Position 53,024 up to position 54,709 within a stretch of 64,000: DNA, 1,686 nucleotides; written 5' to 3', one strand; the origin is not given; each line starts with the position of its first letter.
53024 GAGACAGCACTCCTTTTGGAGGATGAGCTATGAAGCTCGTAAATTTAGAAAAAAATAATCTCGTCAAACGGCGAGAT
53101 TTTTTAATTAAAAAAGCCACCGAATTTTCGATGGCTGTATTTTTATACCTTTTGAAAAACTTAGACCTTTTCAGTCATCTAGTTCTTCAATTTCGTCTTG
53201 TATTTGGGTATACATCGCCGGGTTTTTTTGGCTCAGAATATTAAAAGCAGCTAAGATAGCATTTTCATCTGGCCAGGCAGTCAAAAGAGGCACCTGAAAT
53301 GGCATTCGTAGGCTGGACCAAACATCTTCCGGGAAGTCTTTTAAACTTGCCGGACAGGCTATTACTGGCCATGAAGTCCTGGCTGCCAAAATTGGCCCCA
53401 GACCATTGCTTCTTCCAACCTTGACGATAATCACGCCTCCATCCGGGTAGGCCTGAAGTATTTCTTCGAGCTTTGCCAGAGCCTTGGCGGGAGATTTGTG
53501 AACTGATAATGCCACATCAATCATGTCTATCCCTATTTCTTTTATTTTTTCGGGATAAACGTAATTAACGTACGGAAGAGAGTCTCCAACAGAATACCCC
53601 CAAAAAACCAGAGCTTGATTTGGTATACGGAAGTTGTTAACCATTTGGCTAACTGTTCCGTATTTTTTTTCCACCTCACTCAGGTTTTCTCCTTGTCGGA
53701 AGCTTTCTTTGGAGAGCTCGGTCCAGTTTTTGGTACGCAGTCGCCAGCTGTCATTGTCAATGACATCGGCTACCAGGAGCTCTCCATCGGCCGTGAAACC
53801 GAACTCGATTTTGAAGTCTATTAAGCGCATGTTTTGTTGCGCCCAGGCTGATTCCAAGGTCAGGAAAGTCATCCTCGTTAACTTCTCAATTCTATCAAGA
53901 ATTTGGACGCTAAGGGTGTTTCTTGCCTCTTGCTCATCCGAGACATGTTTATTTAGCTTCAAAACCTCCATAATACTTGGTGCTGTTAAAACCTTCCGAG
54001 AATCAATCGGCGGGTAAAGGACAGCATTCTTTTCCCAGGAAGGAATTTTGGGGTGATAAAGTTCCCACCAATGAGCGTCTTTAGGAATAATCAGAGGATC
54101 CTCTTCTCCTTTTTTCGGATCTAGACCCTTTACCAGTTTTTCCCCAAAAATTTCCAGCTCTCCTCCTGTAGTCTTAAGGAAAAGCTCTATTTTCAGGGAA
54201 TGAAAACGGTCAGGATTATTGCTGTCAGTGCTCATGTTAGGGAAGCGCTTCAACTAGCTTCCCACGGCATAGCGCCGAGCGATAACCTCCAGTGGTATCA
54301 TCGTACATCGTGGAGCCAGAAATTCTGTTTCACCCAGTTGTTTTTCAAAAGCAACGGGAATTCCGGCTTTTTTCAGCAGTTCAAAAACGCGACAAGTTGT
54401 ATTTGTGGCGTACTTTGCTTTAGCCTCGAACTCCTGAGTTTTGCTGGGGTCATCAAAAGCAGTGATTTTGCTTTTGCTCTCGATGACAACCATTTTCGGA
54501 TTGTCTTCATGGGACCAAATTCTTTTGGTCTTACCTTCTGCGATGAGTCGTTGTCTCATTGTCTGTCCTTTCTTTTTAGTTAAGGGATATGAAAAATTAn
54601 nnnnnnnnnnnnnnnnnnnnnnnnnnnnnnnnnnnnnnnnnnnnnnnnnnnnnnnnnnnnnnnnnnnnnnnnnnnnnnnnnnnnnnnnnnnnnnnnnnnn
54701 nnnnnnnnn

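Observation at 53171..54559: Animal-PAICS-like fusion of SAICAR synthetase and class-II-type PurE in a bacterium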

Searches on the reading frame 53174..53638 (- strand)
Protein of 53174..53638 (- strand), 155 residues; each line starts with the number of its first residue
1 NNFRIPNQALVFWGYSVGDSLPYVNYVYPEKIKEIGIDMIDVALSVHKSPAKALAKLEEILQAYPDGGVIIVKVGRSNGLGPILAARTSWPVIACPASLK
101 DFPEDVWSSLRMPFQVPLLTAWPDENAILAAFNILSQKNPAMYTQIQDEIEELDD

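Call 19: search_solved_structures(query=window:53174-53638:-, max_evalue=10, show_alignments=5)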
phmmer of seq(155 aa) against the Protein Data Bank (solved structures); distinct sequences matched with E-value up to 10: 39.
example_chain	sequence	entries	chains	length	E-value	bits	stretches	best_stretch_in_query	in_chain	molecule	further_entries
4ja0_A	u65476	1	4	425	4.4e-15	59.1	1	31-135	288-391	Phosphoribosylaminoimidazole carboxylase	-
2h31_A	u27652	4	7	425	2.3e-12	50.3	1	43-147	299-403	Multifunctional protein ADE2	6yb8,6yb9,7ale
3rg8_A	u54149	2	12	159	2.4e-06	30.8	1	30-137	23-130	Phosphoribosylaminoimidazole carboxylase, PurE protein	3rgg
5c5d_A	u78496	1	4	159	7.3e-06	29.2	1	31-137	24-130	phosphoribosylaminoimidazole carboxylase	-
2ywx_A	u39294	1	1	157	1.5e-05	28.1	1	32-142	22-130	Phosphoribosylaminoimidazole carboxylase catalytic subunit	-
1o4v_A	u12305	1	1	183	0.00037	23.7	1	21-149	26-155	phosphoribosylaminoimidazole mutase PurE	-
3lp6_A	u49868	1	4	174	0.0018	21.4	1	68-146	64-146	Phosphoribosylaminoimidazole carboxylase catalytic subunit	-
2fw8_A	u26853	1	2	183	0.003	20.7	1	36-146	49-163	N5-carboxyaminoimidazole ribonucleotide mutase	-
2fwa_A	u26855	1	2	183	0.019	18.1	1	37-146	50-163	N5-carboxyaminoimidazole ribonucleotide mutase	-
3ors_A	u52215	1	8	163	0.021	18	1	44-146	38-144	N5-Carboxyaminoimidazole Ribonucleotide Mutase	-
4ycb_A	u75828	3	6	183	0.035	17.2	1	37-147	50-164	N5-carboxyaminoimidazole ribonucleotide mutase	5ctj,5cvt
4ycc_A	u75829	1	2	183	0.035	17.2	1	37-147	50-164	N5-carboxyaminoimidazole ribonucleotide mutase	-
1u11_A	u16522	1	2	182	0.036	17.2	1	37-146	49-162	PurE (N5-carboxyaminoimidazole Ribonucleotide Mutase)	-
2fw1_A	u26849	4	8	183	0.036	17.2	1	37-146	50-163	N5-carboxyaminoimidazole ribonucleotide mutase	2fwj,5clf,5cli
6o55_A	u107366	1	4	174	0.042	17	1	43-142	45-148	N5-carboxyaminoimidazole ribonucleotide mutase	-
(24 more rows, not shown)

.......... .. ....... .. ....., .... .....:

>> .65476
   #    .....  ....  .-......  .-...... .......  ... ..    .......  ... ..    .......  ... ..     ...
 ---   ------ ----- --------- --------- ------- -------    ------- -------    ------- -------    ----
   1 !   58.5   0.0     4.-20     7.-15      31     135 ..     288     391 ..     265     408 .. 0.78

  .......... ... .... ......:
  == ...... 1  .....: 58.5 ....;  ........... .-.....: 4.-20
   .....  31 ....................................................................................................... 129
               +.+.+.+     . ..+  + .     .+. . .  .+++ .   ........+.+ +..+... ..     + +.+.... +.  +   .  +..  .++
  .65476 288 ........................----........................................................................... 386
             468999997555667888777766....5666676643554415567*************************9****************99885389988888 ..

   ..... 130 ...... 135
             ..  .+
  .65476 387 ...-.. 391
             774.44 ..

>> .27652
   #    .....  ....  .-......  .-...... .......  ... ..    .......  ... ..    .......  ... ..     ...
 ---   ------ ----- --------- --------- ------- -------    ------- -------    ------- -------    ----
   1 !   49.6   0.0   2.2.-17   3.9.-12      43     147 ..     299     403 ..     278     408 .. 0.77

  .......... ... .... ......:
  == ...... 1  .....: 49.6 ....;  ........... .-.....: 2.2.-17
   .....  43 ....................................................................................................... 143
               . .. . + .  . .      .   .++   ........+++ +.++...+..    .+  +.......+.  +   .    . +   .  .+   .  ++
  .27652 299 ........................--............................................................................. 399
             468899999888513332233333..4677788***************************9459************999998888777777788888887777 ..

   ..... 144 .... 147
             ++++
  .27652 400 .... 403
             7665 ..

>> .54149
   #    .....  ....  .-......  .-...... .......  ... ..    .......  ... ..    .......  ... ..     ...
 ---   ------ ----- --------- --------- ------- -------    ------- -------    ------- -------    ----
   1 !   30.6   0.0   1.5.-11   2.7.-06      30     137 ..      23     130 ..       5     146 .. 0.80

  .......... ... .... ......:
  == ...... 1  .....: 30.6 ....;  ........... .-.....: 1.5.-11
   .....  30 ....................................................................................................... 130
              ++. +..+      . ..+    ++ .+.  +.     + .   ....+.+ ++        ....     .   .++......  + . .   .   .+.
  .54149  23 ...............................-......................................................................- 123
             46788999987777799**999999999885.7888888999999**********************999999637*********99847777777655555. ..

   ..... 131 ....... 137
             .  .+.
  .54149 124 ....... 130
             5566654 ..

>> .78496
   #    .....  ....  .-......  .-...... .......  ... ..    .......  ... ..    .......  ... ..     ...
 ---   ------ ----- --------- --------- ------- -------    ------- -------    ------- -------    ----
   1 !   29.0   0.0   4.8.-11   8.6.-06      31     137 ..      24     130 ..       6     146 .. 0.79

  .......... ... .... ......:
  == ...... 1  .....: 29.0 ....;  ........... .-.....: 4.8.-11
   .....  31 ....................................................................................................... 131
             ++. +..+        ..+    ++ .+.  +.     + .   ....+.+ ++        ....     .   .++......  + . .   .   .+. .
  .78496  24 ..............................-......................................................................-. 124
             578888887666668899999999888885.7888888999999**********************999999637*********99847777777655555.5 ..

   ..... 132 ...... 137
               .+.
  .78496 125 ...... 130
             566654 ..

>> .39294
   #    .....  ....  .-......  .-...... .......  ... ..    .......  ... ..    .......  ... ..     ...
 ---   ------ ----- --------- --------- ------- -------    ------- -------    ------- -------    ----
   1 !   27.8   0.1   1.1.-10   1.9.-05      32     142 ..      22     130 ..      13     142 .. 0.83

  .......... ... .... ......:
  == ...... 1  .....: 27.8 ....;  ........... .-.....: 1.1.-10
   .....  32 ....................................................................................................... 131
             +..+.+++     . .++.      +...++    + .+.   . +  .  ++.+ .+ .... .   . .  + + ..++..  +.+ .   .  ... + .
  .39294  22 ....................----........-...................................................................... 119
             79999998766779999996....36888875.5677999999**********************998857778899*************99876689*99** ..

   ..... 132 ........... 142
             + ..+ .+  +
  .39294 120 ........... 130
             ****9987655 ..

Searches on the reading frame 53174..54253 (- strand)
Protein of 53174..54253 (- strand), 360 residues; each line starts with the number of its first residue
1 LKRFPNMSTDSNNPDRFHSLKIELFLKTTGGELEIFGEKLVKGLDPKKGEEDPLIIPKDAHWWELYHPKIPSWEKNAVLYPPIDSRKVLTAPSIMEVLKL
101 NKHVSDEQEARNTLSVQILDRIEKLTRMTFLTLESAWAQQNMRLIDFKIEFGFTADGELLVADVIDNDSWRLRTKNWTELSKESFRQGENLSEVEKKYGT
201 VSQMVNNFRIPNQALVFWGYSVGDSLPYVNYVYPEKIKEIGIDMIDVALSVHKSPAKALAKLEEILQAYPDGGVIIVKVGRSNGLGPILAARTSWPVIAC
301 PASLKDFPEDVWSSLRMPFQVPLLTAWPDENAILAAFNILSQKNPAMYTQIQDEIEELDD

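Call 6: search_protein_families(library=pfam, proteins=[window:53174-54253:-], max_evalue=0.01)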
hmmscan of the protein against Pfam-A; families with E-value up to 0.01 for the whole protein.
window:53174-54253:- (360 aa): 2 families
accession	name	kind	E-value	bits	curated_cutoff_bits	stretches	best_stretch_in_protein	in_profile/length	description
PF01259.24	SAICAR_synt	-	4.4e-16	59.8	20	1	104-202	127-230/233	SAICAR synthetase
PF00731.26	AIRC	-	5.2e-16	58.9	30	1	236-356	21-143/148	AIR carboxylase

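Call 47: search_protein_families(library=ncbifam, proteins=[window:53174-54253:-], max_evalue=0.1)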
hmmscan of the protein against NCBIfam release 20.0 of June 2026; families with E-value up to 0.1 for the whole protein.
window:53174-54253:- (360 aa): 5 families
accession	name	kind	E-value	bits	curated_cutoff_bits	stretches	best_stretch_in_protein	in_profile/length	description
TIGR01162.1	purE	equivalog_domain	3.5e-16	59.1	149.6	1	236-353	20-139/156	5-(carboxyamino)imidazole ribonucleotide mutase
TIGR00081.1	purC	equivalog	4.5e-06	26.3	189.9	1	108-183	148-223/279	phosphoribosylaminoimidazolesuccinocarboxamide synthase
NF009251.0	PRK12607.1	equivalog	0.00021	20.2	371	1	109-197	162-248/315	phosphoribosylaminoimidazolesuccinocarboxamide synthase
NF010568.0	PRK13961.1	equivalog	0.0049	16.1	251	1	108-173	169-235/297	phosphoribosylaminoimidazolesuccinocarboxamide synthase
NF010567.0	PRK13960.1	equivalog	0.046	12.5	581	1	102-187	195-291/367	phosphoribosylaminoimidazolesuccinocarboxamide synthase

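Call 50: find_related_loci(query=window:53174-54253:-, collection=metagenome_contigs, flank=6000)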
Query window:53174-54253:- (360 aa) in metagenome_contigs; peptide patterns used: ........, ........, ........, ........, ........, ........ (x = any residue, [..] = any of these).
114 stretches matched a pattern; 14 encode a relative of the query (tblastn E <= 1e-3); 14 distinct loci.
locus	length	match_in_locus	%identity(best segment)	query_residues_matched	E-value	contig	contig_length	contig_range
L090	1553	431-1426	55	1-359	2e-124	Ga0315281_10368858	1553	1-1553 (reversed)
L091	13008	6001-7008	54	1-360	1e-114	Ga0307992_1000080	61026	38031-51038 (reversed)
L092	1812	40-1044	52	1-360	6e-115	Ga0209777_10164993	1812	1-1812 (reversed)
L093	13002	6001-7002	51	2-359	3e-107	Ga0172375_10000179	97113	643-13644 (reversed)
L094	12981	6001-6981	52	1-352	4e-105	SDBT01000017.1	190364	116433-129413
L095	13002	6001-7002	50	1-359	8e-104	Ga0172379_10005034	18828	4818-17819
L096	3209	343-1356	50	1-359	6e-102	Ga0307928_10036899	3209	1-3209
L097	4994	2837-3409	44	1-210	2e-48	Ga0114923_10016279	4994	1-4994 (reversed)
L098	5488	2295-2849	39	1-209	1e-43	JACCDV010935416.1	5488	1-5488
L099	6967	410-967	40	4-212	4e-41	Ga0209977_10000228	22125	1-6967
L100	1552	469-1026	37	1-210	4e-40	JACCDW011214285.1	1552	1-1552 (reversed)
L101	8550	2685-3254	42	1-208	5e-39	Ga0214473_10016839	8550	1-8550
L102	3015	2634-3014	40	1-150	6e-24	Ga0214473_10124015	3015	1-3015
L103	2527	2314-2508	45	1-64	4e-9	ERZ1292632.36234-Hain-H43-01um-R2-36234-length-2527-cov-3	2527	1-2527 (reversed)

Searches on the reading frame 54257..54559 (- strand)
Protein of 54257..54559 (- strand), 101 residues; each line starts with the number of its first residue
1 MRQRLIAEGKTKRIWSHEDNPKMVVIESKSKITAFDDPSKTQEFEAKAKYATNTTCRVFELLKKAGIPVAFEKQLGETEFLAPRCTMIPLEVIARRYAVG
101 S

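Call 6: search_protein_families(library=pfam, proteins=[window:54257-54559:-], max_evalue=0.01)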
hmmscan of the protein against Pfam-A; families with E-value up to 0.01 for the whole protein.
window:54257-54559:- (101 aa): 1 family
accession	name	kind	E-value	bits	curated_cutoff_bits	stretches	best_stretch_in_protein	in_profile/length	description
PF01259.24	SAICAR_synt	-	5.3e-21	75.9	20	1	6-101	2-95/233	SAICAR synthetase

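Call 47: search_protein_families(library=ncbifam, proteins=[window:54257-54559:-], max_evalue=0.1)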
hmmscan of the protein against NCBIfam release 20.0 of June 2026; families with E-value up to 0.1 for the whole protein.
window:54257-54559:- (101 aa): 3 families
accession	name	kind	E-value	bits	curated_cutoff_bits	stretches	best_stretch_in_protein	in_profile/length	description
TIGR00081.1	purC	equivalog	3.8e-17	62.6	189.9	1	5-101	7-101/279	phosphoribosylaminoimidazolesuccinocarboxamide synthase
NF010568.0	PRK13961.1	equivalog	0.047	12.9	251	0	5-101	15-120/297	phosphoribosylaminoimidazolesuccinocarboxamide synthase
NF010564.0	PRK13959.1-1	subfamily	0.057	12.5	459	0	4-101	2-107/294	phosphoribosylaminoimidazolesuccinocarboxamide synthase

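Call 75: find_encoding_contigs(protein=window:54257-54559:-, flank=2000, max_places=10)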
Protein window:54257-54559:- (101 aa): 1 contig read that carries it; 1 place shown.
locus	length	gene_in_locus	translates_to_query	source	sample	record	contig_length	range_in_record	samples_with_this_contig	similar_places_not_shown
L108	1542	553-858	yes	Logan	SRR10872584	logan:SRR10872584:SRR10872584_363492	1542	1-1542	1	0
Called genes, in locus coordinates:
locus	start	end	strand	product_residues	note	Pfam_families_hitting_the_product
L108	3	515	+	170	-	?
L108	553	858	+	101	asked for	PF01259:SAICAR_synt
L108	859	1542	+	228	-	?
